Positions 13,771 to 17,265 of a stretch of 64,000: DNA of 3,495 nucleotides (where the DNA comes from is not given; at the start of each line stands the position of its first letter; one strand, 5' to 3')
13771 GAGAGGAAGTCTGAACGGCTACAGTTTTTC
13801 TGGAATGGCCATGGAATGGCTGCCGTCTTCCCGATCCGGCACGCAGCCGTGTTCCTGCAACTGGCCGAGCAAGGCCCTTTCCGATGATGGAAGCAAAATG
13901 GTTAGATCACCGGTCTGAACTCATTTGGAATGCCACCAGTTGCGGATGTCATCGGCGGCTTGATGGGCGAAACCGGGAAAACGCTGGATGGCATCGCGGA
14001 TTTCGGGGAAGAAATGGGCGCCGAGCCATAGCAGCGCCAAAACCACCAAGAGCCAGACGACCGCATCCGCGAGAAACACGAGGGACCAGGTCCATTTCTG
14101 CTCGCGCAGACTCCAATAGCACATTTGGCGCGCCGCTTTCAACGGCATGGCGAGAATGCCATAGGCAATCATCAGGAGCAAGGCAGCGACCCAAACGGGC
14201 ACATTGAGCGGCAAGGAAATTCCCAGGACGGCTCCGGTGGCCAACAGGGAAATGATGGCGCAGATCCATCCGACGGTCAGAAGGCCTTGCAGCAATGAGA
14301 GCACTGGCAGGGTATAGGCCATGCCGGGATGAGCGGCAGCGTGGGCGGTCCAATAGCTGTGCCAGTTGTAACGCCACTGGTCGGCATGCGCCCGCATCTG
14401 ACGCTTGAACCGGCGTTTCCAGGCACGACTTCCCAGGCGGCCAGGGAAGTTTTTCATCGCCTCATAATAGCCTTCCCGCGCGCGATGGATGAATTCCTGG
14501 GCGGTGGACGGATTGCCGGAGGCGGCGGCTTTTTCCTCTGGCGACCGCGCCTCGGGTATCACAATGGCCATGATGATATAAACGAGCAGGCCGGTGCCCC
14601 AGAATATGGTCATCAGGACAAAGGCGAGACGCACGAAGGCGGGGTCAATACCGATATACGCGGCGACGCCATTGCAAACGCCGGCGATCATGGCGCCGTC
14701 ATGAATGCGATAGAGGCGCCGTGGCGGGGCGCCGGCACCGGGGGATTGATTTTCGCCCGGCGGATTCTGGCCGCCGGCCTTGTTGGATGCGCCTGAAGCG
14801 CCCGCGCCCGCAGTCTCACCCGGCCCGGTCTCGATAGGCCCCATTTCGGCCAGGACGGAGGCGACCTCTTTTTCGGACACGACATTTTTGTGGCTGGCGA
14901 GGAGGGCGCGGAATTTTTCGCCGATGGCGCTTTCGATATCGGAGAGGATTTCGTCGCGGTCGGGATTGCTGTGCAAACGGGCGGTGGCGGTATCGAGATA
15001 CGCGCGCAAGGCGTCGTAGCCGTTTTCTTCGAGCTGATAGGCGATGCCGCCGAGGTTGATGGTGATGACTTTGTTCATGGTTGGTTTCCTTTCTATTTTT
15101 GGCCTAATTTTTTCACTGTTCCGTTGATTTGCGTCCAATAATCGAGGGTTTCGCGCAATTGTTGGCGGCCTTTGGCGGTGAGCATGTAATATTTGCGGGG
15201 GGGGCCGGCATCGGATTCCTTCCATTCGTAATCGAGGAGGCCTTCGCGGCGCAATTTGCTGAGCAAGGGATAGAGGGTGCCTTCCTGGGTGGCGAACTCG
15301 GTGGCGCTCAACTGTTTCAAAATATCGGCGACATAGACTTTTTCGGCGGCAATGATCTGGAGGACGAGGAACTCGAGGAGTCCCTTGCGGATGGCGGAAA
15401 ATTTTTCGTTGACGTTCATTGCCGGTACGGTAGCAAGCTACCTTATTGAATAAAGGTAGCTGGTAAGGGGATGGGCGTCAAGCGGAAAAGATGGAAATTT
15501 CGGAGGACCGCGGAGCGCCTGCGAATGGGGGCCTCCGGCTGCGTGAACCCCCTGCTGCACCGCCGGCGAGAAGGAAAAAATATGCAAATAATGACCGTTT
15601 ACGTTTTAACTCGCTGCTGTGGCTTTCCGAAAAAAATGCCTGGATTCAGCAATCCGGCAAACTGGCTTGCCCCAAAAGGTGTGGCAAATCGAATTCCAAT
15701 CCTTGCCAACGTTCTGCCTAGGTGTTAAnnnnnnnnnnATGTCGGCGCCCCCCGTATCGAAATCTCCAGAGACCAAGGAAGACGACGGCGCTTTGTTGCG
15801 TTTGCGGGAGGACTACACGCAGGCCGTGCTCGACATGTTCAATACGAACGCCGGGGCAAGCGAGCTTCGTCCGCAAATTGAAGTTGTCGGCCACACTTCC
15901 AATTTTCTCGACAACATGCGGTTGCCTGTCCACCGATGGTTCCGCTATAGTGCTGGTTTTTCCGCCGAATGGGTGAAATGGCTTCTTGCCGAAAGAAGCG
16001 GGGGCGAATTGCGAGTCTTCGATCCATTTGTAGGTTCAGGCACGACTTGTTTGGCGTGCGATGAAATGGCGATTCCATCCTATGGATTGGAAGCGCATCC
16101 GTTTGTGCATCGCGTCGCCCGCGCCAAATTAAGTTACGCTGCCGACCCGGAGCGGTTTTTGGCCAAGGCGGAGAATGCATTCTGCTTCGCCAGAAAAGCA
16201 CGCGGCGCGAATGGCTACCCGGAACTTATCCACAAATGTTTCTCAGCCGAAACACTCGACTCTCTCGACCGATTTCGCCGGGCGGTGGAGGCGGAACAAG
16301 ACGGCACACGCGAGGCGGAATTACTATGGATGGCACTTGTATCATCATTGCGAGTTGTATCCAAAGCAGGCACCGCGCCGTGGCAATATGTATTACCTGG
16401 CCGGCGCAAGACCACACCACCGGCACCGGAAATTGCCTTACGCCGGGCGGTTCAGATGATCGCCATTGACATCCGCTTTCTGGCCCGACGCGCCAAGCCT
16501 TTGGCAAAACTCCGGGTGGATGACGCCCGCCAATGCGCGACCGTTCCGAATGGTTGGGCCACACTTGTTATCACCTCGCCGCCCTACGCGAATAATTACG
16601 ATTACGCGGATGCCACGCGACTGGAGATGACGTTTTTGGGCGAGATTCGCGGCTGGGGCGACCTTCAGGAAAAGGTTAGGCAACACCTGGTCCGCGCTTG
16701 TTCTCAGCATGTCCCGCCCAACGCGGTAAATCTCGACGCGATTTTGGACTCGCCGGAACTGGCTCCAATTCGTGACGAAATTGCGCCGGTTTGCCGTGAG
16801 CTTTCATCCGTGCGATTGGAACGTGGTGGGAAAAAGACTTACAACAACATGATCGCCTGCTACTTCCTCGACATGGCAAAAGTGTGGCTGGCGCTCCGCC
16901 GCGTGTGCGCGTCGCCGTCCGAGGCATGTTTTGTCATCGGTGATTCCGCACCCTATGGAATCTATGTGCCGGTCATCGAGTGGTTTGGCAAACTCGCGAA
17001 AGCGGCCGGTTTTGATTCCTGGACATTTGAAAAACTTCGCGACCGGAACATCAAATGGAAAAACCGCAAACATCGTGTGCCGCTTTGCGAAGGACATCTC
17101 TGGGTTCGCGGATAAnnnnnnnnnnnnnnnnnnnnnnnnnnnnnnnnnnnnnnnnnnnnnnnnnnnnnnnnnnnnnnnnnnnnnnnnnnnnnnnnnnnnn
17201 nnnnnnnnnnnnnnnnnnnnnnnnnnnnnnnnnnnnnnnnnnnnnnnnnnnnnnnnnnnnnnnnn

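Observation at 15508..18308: Type II R-M cassette bracketed by approximately 100-bp direct repeats that look like decayed gene tails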

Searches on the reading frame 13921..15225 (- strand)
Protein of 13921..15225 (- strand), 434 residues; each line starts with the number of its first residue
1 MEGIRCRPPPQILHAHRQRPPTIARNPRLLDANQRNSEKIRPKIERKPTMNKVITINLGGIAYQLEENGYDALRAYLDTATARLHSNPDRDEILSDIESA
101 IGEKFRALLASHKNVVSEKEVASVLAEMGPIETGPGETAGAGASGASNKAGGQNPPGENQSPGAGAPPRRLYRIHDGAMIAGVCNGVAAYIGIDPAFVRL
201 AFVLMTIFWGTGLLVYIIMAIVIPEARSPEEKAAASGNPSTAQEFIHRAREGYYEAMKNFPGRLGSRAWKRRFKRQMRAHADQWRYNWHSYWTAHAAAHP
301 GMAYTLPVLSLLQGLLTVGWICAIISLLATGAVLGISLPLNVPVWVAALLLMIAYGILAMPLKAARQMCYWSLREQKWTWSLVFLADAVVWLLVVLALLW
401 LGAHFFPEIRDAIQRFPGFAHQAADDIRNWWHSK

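Call 9: search_protein_families(library=pfam, proteins=[window:13921-15225:-], max_evalue=0.1)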
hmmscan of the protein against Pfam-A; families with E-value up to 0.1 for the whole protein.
window:13921-15225:- (434 aa): 2 families
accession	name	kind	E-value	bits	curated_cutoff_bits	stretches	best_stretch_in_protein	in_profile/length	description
PF04024.17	PspC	-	2.3e-21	75.8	25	1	169-226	1-58/58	PspC domain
PF22564.2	HAAS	-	0.019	15.7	27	1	76-132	2-50/55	HAAS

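Call 54: find_related_loci(query=window:13921-15078:-, collection=metagenome_contigs, flank=8000)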
Query window:13921-15078:- (385 aa) in metagenome_contigs; peptide patterns used: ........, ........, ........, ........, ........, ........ (x = any residue, [..] = any of these).
405 stretches matched a pattern; 309 encode a relative of the query (tblastn E <= 1e-3); the best 80 are kept; 80 distinct loci.
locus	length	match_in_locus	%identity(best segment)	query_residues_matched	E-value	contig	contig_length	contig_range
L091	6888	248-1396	93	1-385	0e+0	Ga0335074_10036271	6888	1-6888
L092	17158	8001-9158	73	1-385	0e+0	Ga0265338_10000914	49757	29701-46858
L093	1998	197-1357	71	1-385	0e+0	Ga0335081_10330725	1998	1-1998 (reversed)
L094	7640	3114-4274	72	1-385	0e+0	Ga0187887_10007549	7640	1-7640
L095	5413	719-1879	73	1-385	0e+0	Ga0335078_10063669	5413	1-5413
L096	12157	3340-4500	71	1-385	0e+0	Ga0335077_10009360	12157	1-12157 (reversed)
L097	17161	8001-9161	73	1-385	0e+0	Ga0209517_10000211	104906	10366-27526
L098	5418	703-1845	70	1-385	0e+0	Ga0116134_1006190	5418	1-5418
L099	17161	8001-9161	70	1-385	1e-180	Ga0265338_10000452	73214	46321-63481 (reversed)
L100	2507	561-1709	72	1-384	0e+0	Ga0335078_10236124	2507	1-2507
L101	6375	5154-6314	71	1-385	0e+0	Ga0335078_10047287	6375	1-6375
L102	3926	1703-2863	70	1-385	0e+0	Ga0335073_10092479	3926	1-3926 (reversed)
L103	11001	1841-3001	72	1-385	1e-179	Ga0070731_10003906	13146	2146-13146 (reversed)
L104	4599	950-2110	72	1-385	0e+0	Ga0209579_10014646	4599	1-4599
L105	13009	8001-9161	72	1-385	1e-179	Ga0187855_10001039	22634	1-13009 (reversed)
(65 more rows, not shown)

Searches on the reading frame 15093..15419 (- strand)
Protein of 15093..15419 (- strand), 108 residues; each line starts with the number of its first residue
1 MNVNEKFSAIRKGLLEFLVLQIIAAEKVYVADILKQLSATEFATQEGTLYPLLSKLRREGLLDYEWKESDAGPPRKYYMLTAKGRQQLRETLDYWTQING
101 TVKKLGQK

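Call 9: search_protein_families(library=pfam, proteins=[window:15093-15419:-], max_evalue=0.1)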
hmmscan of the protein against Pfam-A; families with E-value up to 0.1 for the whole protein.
window:15093-15419:- (108 aa): 3 families
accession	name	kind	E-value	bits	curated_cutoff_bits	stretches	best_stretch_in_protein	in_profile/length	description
PF03551.20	PadR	-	2.2e-20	72.9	27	1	19-90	1-75/75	Transcriptional regulator PadR-like family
PF13601.12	HTH_34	-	0.023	15.3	27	1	24-92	11-73/80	Winged helix DNA-binding domain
PF01638.23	HxlR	-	0.072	13.4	20.8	1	48-93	35-77/91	HxlR-like helix-turn-helix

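Call 39: find_encoding_contigs(protein=window:15093-15419:-, flank=7000, max_places=10)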
Protein window:15093-15419:- (108 aa): 3 contigs read that carry it; 3 places shown.
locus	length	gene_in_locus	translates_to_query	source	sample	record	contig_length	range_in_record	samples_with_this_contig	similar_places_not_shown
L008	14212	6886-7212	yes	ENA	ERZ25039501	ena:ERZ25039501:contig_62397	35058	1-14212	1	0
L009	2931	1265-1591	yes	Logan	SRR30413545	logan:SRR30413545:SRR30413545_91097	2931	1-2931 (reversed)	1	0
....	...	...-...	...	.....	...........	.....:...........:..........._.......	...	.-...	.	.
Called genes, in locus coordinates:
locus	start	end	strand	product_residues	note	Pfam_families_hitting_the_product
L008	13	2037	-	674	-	-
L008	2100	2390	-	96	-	-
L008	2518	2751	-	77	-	PF25788:Ig_Rha78A_N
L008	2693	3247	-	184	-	PF22422:MGH1-like_GH, PF03200:Glyco_hydro_63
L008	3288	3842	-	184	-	-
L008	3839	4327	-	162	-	-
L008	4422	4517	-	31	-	-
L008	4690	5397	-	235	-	-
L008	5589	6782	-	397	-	PF01555:N6_N4_Mtase (faint)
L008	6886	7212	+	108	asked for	PF03551:PadR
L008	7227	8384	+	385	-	PF04024:PspC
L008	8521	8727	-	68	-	-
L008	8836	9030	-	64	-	-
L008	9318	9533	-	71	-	-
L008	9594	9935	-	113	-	-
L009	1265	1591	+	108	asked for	PF03551:PadR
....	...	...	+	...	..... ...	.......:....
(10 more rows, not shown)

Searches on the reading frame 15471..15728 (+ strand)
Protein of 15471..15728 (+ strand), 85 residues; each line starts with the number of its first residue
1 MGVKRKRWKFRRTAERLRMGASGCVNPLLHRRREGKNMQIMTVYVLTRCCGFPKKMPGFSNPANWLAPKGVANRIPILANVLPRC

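Call 9: search_protein_families(library=pfam, proteins=[window:15471-15728:+], max_evalue=0.1)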
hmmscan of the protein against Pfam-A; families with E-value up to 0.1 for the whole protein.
window:15471-15728:+ (85 aa): 0 families

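Call 10: search_protein_families(library=ncbifam, proteins=[window:15471-15728:+], max_evalue=0.1)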
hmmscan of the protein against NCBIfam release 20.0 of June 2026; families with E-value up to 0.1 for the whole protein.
window:15471-15728:+ (85 aa): 1 family
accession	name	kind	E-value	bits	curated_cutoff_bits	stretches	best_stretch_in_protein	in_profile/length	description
NF005408.0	PRK06964.1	equivalog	0.047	13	483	1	44-80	178-214/342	DNA polymerase III subunit delta'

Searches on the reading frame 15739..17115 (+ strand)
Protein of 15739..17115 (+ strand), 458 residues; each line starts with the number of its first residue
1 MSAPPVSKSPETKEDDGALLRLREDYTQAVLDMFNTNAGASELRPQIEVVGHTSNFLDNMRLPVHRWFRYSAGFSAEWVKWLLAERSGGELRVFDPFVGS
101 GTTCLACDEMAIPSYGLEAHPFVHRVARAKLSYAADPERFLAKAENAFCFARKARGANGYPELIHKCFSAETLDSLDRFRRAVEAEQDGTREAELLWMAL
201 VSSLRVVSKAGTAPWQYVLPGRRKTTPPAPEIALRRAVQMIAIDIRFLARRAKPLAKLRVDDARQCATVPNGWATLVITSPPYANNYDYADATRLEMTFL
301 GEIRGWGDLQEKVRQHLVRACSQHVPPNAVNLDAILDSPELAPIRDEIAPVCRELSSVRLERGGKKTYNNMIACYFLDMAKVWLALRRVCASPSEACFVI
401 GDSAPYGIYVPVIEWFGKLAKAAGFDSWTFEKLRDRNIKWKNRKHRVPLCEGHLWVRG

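Call 9: search_protein_families(library=pfam, proteins=[window:15739-17115:+], max_evalue=0.1)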
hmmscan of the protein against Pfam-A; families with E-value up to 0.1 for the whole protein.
window:15739-17115:+ (458 aa): 1 family
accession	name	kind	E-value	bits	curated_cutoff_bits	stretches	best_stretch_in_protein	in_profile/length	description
PF01555.25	N6_N4_Mtase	-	1.7e-08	35.1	26.7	1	93-127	185-219/221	DNA methylase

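Call 10: search_protein_families(library=ncbifam, proteins=[window:15739-17115:+], max_evalue=0.1)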
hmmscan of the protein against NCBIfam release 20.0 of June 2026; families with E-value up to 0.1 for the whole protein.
window:15739-17115:+ (458 aa): 1 family
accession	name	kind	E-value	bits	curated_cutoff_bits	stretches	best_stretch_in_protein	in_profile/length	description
NF010253.0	PRK13699.1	subfamily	0.036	13.8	244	0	92-133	166-207/226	DNA methyltransferase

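Call 13: search_protein_families(library=padloc, proteins=[window:15739-17115:+], max_evalue=1)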
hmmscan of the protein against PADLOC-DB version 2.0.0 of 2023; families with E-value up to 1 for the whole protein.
window:15739-17115:+ (458 aa): 30 families (the best 25 are shown)
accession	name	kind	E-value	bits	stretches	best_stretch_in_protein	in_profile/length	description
PDLC03306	MTase_II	-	6.5e-125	415.4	1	52-458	18-422/422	Type II methyltransferase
PDLC03224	MTase_II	-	3.6e-35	119.8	2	56-209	59-218/481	Type II methyltransferase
PDLC03389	MTase_II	-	1.3e-23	81.4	2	238-433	245-424/445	Type II methyltransferase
PDLC03362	MTase_II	-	1.3e-13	48.6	1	64-430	43-405/438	Type II methyltransferase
PDLC03353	MTase_II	-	5.8e-12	43.7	2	256-327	10-47/260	Type II methyltransferase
PDLC03239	MTase_II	-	1.8e-10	38.1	1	65-299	66-310/442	Type II methyltransferase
PDLC03377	MTase_II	-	8.2e-10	35.9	2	49-146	80-178/504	Type II methyltransferase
PDLC03369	MTase_II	-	8.6e-10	36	1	64-142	114-193/532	Type II methyltransferase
PDLC03364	MTase_II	-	2.8e-08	31.1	2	68-154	36-121/380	Type II methyltransferase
PDLC03387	MTase_II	-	4.9e-08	30.5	2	72-132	216-276/289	Type II methyltransferase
PDLC03320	MTase_II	-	3.2e-06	24.5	1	92-136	235-279/289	Type II methyltransferase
PDLC03283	MTase_II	-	8.5e-06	23.2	1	91-131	231-271/352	Type II methyltransferase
PDLC03350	MTase_II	-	8.6e-06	23.4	2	92-132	256-296/312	Type II methyltransferase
PDLC03249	MTase_II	-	3.3e-05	20.9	1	93-132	142-181/541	Type II methyltransferase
PDLC03325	MTase_II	-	3.6e-05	20.7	1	70-292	72-311/426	Type II methyltransferase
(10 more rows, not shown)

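Call 62: search_solved_structures(query=window:15739-17112:+, max_evalue=0.01)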
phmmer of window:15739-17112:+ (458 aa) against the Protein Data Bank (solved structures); distinct sequences matched with E-value up to 0.01: 3.
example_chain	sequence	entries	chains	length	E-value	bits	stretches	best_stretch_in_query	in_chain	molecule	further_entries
8urk_A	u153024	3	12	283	0.0031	19.4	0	92-135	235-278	Methyltransferase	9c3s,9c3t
9c3u_A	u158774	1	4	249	0.0062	18.4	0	92-121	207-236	Methyltransferase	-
2zie_A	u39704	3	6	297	0.0095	17.8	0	257-292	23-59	Putative modification methylase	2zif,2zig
